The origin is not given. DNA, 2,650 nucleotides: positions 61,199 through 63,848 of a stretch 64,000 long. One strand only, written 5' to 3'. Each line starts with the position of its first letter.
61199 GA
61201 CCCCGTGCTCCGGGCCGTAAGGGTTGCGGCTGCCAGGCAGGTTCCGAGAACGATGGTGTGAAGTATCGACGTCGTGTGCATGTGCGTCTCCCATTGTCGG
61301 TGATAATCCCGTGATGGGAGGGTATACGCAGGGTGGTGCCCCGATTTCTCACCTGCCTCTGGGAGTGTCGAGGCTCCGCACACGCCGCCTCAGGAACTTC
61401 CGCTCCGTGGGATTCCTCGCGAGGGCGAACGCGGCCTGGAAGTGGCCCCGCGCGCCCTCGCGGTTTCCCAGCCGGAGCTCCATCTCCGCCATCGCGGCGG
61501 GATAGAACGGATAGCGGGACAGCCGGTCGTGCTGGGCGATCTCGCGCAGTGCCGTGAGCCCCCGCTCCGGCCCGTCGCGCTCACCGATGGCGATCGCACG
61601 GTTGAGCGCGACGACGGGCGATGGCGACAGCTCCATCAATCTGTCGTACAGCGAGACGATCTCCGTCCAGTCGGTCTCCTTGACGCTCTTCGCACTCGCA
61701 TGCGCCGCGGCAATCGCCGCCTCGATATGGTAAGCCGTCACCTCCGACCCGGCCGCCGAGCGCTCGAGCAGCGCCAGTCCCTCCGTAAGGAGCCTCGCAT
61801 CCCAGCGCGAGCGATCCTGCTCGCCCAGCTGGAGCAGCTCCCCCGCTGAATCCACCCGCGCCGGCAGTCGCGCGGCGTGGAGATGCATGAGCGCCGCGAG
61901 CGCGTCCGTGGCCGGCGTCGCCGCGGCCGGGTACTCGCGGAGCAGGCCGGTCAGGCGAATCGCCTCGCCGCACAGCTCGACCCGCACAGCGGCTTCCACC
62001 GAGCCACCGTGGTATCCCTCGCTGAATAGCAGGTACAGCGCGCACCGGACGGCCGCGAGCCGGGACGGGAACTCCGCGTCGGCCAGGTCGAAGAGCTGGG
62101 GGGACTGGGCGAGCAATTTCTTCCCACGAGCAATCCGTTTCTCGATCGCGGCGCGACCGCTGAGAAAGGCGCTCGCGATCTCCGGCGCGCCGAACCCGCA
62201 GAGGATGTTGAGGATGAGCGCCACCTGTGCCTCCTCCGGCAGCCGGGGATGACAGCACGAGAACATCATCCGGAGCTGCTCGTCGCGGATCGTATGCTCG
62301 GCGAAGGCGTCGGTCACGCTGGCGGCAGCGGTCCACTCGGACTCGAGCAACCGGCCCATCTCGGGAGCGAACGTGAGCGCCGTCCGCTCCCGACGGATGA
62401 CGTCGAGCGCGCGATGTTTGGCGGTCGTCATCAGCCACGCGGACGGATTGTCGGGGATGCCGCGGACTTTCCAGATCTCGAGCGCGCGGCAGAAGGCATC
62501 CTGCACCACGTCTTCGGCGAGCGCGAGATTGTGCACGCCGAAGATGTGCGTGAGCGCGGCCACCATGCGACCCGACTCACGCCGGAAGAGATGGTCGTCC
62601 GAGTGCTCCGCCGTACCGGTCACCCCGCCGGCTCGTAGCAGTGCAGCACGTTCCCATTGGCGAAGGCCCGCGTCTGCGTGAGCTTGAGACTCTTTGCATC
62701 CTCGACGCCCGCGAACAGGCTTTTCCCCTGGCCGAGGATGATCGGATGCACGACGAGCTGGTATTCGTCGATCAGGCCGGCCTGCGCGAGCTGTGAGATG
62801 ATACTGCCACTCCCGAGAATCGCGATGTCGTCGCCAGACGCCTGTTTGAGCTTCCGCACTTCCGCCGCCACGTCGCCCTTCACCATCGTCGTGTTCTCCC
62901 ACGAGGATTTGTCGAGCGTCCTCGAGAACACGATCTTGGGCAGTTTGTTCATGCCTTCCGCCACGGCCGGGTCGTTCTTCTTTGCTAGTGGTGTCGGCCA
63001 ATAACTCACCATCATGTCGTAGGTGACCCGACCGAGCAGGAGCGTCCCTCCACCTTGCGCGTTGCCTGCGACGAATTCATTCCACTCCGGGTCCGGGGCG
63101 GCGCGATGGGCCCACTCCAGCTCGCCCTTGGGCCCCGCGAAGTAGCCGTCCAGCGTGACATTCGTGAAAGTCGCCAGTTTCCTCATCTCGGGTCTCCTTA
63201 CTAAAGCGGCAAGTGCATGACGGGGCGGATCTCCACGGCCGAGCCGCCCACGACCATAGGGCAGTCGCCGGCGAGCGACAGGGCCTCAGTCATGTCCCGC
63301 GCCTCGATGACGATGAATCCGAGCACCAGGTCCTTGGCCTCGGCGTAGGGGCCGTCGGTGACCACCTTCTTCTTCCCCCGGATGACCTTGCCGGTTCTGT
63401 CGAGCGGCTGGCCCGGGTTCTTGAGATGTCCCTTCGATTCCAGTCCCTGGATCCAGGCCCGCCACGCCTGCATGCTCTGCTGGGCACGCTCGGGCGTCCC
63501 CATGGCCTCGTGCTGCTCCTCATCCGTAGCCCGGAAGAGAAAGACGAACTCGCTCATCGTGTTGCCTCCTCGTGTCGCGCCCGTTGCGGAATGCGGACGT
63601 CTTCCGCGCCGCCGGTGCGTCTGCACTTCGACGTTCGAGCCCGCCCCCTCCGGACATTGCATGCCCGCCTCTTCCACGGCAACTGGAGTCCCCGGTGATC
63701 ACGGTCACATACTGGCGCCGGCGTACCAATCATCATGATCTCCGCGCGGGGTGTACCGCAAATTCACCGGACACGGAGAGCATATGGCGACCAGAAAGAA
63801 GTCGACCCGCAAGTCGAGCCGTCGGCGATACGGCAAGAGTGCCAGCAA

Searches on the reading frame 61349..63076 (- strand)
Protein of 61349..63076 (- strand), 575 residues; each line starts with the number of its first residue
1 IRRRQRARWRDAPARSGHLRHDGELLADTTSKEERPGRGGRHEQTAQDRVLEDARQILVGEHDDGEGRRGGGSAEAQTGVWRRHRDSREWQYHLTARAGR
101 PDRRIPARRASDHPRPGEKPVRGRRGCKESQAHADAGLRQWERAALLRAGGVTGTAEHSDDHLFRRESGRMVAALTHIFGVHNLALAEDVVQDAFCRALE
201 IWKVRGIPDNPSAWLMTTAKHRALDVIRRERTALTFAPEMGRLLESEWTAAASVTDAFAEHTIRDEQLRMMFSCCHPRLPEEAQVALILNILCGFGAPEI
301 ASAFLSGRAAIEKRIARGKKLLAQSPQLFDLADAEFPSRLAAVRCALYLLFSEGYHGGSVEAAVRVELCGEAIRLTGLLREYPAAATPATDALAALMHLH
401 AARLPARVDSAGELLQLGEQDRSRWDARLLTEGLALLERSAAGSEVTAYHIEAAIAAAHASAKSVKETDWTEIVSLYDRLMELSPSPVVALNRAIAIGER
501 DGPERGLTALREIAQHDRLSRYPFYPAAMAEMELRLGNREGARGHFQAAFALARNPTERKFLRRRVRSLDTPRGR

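Call 46: search_protein_families(library=pfam, proteins=[window:61349-63076:-], max_evalue=0.0001)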
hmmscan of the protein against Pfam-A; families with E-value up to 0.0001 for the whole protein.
window:61349-63076:- (575 aa): 3 families
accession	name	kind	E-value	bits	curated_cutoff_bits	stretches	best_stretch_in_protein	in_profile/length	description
PF20239.3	DUF6596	-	5e-31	107.4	27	1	339-441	1-102/102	Family of unknown function (DUF6596)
PF04542.20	Sigma70_r2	-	3.7e-10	39.9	24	1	164-231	2-69/71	Sigma-70 region 2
PF08281.18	Sigma70_r4_2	-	8.3e-06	25.8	25.7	1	270-322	2-54/54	Sigma-70, region 4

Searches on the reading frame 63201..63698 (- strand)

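Call 46: search_protein_families(library=pfam, proteins=[window:63201-63698:-], max_evalue=0.0001)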
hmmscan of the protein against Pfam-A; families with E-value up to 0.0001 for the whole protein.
window:63201-63698:- (165 aa): 1 family
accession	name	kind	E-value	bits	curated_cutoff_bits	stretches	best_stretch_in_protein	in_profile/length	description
PF03795.20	YCII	-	7.5e-14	52.4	24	1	54-161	4-92/95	YCII-related domain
